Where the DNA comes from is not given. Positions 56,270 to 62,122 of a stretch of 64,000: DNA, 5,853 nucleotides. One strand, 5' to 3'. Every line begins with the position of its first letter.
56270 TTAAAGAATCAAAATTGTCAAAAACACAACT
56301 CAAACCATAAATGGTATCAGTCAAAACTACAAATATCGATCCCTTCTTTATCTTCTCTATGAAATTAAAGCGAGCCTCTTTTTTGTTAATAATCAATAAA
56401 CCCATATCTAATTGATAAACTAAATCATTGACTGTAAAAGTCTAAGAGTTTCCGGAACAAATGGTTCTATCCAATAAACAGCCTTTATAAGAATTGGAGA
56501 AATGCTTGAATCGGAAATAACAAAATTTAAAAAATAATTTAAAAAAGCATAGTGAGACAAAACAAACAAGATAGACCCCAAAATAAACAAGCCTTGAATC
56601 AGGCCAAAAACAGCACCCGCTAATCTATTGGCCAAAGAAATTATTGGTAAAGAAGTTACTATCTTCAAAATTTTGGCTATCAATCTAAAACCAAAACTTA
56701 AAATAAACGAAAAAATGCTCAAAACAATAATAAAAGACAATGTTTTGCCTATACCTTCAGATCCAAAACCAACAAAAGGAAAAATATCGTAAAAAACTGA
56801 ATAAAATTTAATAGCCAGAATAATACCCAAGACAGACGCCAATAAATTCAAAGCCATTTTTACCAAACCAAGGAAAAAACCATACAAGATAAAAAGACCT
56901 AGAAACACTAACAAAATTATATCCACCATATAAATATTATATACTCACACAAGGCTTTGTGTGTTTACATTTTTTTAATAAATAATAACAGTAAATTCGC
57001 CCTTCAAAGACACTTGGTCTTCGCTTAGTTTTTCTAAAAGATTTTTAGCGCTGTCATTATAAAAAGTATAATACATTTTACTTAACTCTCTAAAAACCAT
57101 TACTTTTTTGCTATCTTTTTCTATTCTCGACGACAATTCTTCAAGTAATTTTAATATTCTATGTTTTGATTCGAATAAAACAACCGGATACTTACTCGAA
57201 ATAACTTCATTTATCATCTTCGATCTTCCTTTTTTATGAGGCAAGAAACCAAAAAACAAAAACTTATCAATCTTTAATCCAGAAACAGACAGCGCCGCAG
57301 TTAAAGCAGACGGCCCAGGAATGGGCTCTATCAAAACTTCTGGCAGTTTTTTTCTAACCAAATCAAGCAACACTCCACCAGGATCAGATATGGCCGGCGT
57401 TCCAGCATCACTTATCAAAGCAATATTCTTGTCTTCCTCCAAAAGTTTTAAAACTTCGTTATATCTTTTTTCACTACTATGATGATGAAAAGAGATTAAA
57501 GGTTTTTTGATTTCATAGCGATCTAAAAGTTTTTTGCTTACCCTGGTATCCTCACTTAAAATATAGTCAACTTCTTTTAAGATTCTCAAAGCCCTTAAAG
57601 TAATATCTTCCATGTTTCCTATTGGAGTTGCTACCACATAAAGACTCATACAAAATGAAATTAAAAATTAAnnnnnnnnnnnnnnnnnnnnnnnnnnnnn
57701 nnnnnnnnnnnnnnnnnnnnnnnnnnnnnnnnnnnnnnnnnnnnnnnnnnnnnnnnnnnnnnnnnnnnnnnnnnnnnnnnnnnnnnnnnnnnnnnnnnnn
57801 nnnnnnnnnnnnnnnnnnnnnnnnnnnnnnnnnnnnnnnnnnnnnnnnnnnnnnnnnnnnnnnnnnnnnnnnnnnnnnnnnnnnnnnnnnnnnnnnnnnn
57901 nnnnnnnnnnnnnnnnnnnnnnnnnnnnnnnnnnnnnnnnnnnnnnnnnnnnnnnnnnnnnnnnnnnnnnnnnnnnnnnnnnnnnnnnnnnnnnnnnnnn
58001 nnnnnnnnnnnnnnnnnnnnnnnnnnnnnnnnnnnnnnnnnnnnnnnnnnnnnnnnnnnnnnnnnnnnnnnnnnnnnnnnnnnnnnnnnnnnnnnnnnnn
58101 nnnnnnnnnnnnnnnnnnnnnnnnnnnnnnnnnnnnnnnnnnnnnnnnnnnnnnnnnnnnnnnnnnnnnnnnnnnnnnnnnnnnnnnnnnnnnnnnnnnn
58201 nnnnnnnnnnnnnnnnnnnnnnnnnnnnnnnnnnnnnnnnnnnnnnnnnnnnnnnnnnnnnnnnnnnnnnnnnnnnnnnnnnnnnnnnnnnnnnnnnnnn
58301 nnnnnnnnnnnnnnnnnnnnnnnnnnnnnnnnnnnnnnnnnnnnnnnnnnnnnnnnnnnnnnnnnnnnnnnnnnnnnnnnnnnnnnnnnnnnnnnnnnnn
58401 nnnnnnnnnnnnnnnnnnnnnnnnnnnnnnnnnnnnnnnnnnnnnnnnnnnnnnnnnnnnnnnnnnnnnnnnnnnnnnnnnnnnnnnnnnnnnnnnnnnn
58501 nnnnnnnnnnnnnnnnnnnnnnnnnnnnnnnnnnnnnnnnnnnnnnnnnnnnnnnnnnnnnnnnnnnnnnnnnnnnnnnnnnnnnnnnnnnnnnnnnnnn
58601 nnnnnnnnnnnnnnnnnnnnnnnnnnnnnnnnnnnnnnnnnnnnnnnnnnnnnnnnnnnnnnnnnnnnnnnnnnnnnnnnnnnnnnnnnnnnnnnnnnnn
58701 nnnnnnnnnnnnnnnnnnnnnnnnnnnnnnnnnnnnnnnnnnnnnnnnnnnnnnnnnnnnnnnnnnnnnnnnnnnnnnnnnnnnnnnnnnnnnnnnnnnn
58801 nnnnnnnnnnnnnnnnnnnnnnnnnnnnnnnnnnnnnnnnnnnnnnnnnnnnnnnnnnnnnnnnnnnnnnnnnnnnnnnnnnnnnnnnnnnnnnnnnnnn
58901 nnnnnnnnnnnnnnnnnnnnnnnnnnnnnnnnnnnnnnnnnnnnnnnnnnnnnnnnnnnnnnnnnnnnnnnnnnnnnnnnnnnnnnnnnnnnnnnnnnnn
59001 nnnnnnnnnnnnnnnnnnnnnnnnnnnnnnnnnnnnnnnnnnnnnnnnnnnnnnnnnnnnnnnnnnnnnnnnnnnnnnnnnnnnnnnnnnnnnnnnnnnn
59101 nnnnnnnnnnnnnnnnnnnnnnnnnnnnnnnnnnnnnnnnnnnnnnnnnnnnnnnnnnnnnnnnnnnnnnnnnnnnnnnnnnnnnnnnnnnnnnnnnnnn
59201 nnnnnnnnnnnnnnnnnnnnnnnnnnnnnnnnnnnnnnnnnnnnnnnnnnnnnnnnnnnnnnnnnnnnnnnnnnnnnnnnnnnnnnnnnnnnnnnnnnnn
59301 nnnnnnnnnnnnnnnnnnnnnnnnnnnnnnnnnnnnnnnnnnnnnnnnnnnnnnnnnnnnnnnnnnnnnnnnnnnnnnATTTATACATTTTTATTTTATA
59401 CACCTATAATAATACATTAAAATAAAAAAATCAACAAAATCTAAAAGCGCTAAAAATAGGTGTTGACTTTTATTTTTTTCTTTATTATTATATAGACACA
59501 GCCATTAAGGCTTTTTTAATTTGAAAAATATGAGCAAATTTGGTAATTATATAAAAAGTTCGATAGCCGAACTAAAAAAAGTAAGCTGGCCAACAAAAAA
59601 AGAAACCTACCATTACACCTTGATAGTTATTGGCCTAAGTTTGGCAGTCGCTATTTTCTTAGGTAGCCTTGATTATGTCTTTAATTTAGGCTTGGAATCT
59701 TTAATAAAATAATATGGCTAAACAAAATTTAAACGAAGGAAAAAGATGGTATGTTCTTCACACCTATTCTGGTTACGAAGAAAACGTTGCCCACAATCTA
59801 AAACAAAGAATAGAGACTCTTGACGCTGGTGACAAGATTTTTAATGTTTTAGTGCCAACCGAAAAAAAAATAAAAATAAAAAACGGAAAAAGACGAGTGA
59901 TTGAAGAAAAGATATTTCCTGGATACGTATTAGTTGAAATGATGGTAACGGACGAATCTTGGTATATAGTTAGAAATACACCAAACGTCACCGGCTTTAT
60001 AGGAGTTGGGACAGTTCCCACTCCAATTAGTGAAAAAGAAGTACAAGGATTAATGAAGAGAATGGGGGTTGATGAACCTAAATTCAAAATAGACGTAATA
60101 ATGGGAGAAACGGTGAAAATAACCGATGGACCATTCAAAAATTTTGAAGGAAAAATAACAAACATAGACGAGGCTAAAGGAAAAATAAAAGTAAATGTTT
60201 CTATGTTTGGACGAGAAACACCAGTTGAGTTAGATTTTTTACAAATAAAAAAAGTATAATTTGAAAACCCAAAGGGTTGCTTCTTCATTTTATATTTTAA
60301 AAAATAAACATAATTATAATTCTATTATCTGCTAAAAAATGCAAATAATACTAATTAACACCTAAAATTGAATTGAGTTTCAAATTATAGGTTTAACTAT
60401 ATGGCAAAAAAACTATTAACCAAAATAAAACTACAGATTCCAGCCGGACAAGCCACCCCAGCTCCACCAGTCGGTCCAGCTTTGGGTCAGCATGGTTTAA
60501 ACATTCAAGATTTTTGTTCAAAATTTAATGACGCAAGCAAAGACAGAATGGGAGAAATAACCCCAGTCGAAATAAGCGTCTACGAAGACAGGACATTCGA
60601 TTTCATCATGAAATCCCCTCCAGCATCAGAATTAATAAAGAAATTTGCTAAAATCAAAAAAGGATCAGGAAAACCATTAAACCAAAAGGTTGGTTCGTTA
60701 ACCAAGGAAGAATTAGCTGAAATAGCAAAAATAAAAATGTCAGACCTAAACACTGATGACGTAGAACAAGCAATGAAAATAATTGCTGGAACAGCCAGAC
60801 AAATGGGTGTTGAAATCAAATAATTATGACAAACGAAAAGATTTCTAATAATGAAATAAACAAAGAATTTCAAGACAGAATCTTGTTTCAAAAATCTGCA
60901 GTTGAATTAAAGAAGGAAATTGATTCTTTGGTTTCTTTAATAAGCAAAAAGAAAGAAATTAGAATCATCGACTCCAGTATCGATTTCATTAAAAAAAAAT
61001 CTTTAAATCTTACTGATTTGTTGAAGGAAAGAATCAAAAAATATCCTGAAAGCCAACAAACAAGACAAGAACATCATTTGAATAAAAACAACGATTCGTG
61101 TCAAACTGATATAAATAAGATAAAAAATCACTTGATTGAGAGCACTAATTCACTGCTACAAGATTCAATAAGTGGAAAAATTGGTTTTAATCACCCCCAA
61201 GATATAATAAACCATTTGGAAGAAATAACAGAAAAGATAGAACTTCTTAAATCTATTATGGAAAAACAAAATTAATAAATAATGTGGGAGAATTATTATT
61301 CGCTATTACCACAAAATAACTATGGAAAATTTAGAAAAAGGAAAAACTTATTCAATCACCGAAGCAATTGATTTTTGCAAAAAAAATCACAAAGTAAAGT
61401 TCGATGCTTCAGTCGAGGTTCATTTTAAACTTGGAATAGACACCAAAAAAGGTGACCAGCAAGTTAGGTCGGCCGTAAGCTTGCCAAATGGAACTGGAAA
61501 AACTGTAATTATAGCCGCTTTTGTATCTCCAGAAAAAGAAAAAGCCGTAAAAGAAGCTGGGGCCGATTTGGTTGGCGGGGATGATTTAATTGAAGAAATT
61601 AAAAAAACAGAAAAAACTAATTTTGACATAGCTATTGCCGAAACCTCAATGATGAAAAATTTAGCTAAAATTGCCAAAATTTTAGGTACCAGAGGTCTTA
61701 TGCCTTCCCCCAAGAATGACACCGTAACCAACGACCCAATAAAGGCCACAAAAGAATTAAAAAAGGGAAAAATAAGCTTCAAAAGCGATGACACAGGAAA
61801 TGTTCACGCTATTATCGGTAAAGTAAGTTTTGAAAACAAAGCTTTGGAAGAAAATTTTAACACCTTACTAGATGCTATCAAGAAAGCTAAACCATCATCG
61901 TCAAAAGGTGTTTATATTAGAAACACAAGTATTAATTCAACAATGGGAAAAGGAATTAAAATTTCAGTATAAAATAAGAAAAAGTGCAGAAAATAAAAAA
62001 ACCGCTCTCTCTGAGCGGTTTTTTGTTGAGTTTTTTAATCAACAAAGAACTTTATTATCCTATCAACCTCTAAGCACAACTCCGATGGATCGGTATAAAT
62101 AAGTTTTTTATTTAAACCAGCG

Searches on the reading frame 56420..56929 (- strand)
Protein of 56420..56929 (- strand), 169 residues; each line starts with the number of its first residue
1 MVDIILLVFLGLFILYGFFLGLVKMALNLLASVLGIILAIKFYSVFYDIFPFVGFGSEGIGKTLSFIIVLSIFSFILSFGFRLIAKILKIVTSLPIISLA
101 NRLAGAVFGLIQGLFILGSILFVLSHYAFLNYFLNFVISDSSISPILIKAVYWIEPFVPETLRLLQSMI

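Call 79: search_protein_families(library=pfam, proteins=[window:56420-56929:-], max_evalue=0.00001)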
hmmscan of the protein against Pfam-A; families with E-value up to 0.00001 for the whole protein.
window:56420-56929:- (169 aa): 1 family
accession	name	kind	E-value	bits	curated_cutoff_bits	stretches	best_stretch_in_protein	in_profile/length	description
PF02674.22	Colicin_V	-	2.3e-16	60.5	29.3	1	2-149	1-141/144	Colicin V production protein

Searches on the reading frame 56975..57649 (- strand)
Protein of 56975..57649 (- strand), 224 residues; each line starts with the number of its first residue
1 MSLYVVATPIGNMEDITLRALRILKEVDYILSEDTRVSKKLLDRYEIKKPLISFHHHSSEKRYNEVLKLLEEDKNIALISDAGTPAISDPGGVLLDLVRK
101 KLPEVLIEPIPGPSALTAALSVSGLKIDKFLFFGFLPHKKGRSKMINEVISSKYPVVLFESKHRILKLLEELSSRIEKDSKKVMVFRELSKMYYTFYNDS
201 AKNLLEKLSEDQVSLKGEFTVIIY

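Call 79: search_protein_families(library=pfam, proteins=[window:56975-57649:-], max_evalue=0.00001)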
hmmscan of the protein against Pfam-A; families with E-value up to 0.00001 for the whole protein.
window:56975-57649:- (224 aa): 1 family
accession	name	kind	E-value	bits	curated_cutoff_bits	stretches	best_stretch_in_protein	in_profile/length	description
PF00590.25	TP_methylase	-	8.2e-31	108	27.8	1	3-191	2-198/212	Tetrapyrrole (Corrin/Porphyrin) Methylases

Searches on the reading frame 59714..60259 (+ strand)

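Call 79: search_protein_families(library=pfam, proteins=[window:59714-60259:+], max_evalue=0.00001)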
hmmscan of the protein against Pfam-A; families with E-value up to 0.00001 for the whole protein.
window:59714-60259:+ (181 aa): 2 families
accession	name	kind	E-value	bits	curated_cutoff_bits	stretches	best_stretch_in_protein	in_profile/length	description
PF02357.24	NusG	-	2.9e-30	105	22.2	1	10-113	1-92/93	Transcription termination factor nusG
PF00467.35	KOW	-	6.2e-08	32.6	22.3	1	131-160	2-31/32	KOW motif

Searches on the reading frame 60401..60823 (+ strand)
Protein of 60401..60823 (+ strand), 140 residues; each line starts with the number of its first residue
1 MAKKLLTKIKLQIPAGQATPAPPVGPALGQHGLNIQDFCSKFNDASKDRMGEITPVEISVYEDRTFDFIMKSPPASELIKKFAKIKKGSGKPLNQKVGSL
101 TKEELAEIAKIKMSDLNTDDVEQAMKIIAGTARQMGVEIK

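Call 79: search_protein_families(library=pfam, proteins=[window:60401-60823:+], max_evalue=0.00001)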
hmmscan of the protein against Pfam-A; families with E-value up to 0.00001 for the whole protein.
window:60401-60823:+ (140 aa): 2 families
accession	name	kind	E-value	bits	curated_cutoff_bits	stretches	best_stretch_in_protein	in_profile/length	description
PF00298.24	Ribosomal_L11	-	4.4e-28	98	21.4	1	71-139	1-69/69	Ribosomal protein L11, RNA binding domain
PF03946.19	Ribosomal_L11_N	-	4.5e-27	94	32.9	1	9-66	1-58/58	Ribosomal protein L11, N-terminal domain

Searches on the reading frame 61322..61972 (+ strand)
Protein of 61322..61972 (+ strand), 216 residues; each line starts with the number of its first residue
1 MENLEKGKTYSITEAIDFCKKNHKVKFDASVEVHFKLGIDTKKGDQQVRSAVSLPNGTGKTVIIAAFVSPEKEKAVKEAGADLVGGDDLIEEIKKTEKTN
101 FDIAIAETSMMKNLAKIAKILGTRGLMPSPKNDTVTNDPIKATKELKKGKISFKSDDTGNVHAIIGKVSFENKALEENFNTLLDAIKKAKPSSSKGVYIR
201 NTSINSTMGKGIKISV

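Call 79: search_protein_families(library=pfam, proteins=[window:61322-61972:+], max_evalue=0.00001)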
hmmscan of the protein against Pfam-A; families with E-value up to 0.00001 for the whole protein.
window:61322-61972:+ (216 aa): 1 family
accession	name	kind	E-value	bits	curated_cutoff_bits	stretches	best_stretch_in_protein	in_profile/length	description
PF00687.26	Ribosomal_L1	-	3.7e-54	183.8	32.2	1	20-209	2-197/198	Ribosomal protein L1p/L10e family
